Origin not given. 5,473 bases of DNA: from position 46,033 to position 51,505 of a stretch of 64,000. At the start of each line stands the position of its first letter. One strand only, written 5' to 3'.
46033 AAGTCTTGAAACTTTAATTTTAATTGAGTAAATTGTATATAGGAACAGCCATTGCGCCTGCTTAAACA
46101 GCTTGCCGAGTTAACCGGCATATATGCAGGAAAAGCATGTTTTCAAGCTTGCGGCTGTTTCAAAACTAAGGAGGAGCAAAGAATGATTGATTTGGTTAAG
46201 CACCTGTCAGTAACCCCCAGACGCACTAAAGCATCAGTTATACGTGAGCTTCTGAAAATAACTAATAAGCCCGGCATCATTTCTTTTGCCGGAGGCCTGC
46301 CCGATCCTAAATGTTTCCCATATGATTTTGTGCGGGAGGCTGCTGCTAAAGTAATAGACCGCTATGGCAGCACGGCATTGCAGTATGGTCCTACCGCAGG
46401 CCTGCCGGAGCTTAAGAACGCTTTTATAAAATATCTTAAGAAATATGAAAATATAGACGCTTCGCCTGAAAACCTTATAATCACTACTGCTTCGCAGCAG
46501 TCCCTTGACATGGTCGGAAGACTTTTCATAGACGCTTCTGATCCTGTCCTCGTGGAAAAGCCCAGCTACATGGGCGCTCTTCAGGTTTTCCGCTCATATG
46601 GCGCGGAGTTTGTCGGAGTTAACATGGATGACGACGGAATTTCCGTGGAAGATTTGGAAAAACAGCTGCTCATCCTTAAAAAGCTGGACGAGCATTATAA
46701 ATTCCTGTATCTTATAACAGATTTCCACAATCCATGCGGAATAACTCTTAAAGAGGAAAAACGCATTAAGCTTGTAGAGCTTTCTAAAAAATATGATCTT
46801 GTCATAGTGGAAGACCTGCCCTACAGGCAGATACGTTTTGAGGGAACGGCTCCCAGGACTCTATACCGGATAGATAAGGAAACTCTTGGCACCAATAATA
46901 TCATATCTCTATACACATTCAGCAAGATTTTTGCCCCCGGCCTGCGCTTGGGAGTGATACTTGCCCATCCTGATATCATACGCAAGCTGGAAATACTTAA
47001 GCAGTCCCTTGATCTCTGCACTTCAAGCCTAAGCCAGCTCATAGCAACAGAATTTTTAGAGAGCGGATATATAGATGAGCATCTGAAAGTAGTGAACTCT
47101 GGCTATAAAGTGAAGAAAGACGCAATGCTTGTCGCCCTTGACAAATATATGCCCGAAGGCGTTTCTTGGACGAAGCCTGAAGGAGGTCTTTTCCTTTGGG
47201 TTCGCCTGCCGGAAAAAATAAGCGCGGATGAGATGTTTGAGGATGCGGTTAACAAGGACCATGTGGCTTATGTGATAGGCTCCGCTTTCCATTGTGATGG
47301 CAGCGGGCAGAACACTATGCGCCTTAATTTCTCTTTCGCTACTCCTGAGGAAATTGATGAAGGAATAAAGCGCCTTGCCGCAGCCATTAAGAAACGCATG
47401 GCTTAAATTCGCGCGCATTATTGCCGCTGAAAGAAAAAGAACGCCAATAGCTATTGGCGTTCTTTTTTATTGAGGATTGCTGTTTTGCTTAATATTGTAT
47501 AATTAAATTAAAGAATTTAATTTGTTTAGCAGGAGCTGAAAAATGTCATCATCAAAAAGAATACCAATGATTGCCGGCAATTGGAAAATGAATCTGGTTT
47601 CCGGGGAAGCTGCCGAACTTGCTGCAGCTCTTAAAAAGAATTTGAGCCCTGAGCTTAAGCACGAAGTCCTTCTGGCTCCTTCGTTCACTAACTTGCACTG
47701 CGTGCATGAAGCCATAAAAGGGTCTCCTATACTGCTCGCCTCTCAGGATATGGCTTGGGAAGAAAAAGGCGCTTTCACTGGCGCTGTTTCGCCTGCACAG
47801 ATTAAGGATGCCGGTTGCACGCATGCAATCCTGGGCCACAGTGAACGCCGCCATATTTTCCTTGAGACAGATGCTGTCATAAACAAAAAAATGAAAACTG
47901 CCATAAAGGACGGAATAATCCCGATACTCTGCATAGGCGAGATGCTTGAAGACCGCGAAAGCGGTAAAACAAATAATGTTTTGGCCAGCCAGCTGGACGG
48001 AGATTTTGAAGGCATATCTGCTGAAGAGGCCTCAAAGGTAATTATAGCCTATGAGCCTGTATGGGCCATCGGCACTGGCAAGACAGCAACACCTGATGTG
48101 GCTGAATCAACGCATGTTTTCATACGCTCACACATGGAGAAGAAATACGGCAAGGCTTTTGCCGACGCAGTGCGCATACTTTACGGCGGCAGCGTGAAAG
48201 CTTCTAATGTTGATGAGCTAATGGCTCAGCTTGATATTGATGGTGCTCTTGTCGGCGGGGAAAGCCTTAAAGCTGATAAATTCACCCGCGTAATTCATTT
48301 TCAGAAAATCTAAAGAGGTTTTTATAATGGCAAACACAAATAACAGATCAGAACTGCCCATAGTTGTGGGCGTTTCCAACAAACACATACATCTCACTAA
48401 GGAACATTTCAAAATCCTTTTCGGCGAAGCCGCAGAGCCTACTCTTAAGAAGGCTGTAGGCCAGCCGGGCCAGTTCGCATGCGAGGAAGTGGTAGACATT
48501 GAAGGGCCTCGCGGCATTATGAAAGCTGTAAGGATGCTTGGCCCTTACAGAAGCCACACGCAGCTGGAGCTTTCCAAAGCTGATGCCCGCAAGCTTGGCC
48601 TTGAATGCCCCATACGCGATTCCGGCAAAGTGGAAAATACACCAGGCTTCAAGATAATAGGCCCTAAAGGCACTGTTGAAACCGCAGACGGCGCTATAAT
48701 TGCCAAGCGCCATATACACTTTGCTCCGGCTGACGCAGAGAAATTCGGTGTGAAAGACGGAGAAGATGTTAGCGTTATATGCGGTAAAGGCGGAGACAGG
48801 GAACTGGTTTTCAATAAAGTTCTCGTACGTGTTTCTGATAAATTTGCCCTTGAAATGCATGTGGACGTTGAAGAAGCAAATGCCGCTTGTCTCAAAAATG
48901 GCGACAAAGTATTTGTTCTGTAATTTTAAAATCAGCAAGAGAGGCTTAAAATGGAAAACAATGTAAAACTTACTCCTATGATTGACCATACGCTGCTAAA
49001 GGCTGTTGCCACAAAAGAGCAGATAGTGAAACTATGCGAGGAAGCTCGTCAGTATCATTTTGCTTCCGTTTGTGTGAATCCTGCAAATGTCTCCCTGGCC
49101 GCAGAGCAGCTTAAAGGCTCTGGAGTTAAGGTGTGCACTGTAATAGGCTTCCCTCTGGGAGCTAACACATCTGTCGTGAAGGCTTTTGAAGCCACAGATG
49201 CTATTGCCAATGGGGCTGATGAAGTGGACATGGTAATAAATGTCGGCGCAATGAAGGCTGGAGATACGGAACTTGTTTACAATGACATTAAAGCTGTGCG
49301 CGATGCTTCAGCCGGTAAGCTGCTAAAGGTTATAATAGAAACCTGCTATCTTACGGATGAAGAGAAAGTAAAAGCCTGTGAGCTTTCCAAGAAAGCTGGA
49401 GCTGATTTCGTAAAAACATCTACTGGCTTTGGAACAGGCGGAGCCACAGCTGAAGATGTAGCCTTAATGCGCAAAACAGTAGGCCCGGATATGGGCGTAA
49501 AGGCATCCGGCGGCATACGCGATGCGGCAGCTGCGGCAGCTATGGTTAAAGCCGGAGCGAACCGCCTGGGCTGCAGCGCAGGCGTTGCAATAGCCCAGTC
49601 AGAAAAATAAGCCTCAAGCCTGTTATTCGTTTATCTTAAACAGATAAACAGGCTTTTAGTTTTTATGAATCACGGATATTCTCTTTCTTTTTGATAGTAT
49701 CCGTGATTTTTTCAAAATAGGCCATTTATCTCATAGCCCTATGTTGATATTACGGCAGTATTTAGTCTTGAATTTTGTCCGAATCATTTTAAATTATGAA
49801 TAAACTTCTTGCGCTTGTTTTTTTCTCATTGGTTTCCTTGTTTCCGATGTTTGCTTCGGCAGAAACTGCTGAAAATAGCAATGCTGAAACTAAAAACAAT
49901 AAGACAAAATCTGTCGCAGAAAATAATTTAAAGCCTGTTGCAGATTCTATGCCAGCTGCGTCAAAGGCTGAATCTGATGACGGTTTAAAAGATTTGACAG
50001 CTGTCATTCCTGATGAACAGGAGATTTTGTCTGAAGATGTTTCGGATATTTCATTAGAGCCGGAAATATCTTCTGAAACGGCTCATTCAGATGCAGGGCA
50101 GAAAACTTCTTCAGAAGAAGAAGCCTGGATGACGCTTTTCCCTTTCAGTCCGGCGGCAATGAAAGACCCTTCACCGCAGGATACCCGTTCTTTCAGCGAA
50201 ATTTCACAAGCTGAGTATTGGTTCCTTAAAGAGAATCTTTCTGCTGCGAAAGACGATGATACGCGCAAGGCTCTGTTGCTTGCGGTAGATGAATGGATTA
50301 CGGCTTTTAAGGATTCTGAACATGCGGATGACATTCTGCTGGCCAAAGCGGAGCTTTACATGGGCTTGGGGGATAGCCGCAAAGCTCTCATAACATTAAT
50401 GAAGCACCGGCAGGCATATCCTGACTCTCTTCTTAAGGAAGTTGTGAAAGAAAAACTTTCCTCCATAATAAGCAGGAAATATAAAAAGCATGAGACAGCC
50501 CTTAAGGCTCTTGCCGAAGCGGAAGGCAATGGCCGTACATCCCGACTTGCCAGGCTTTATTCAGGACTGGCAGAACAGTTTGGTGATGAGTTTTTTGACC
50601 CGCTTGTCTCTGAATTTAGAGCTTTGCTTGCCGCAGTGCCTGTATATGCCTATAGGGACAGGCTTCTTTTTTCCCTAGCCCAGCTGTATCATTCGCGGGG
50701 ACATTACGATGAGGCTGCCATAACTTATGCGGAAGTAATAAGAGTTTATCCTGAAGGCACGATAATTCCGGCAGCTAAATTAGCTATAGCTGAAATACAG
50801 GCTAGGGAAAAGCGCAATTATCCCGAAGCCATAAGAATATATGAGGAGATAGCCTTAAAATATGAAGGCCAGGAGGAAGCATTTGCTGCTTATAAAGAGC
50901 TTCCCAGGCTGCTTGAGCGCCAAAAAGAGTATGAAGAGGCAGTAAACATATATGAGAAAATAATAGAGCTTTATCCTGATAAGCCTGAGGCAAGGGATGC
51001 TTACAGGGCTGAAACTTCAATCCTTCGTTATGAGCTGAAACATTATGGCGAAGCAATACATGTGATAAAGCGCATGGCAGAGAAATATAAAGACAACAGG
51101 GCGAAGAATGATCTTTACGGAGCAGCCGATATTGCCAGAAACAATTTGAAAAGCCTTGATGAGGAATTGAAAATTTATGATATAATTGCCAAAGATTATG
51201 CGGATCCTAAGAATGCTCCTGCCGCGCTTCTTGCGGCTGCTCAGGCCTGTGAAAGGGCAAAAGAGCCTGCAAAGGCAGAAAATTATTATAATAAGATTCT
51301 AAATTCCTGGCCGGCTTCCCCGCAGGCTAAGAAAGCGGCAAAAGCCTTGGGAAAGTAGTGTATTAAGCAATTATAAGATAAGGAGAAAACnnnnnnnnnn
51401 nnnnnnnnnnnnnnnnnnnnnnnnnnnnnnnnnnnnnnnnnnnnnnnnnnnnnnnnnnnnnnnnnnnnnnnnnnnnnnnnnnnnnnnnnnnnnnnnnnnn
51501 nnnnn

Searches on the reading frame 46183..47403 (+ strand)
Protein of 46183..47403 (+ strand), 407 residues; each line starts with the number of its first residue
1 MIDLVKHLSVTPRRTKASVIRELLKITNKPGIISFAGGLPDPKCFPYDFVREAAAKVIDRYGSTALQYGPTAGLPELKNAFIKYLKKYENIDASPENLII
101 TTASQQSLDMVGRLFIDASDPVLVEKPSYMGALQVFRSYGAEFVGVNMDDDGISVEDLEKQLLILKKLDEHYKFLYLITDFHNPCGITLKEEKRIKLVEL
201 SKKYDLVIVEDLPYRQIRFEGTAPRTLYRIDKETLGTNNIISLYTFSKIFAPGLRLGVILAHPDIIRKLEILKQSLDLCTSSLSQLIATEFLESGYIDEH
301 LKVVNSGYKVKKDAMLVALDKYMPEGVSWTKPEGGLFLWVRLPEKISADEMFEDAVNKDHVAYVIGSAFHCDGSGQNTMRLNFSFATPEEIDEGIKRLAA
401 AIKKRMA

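Call 45: search_protein_families(library=pfam, proteins=[window:46183-47403:+], max_evalue=0.00001)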
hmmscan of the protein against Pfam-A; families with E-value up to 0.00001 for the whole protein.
window:46183-47403:+ (407 aa): 2 families
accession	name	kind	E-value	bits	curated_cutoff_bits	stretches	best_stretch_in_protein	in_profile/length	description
PF00155.27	Aminotran_1_2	-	1.6e-41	143.2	19.7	1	50-398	19-361/361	Aminotransferase class I and II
PF12897.13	Asp_aminotransf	-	3.4e-12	46.3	27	1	62-403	59-410/421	Aspartate amino-transferase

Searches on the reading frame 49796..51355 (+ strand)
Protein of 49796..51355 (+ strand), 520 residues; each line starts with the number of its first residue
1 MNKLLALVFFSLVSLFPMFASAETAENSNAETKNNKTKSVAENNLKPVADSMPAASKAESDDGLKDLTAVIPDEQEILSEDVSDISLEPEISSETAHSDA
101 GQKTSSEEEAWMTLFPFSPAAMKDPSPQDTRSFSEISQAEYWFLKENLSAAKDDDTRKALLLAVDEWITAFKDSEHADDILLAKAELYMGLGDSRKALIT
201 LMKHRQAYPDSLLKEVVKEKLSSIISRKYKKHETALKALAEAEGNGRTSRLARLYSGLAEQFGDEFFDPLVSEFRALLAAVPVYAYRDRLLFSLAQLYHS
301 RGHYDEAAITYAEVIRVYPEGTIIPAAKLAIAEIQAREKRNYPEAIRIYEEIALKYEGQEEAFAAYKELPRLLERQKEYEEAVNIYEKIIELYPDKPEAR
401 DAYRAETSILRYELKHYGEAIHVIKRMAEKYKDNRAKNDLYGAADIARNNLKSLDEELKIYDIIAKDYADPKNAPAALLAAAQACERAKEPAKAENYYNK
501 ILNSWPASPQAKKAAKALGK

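Call 45: search_protein_families(library=pfam, proteins=[window:49796-51355:+], max_evalue=0.00001)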
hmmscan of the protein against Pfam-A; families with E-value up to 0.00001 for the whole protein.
window:49796-51355:+ (520 aa): 9 families
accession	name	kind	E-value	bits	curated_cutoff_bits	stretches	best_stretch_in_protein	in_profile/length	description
PF13428.12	TPR_14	-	1.8e-17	62.5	23.5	0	475-513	1-39/44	Tetratricopeptide repeat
PF13174.12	TPR_6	-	5.9e-11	42.7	26.3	0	372-395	9-32/33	Tetratricopeptide repeat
PF13176.12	TPR_7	-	1.6e-10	40.6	27.9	0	291-317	2-28/36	Tetratricopeptide repeat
PF13424.12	TPR_12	-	4.1e-10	40.1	30.1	0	330-394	8-76/77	Tetratricopeptide repeat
PF14559.12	TPR_19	-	7.6e-10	39.4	25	0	338-403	3-65/68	Tetratricopeptide repeat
PF07719.23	TPR_2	-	1.2e-09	37.9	27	0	290-320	3-33/34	Tetratricopeptide repeat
PF13181.12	TPR_8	-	1.6e-09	37.6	25.7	0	289-319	2-32/34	Tetratricopeptide repeat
PF13432.12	TPR_16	-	3.2e-09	37.5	32.7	0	336-397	7-65/65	Tetratricopeptide repeat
PF00515.34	TPR_1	-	5.2e-06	26.5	27.8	0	373-395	11-33/34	Tetratricopeptide repeat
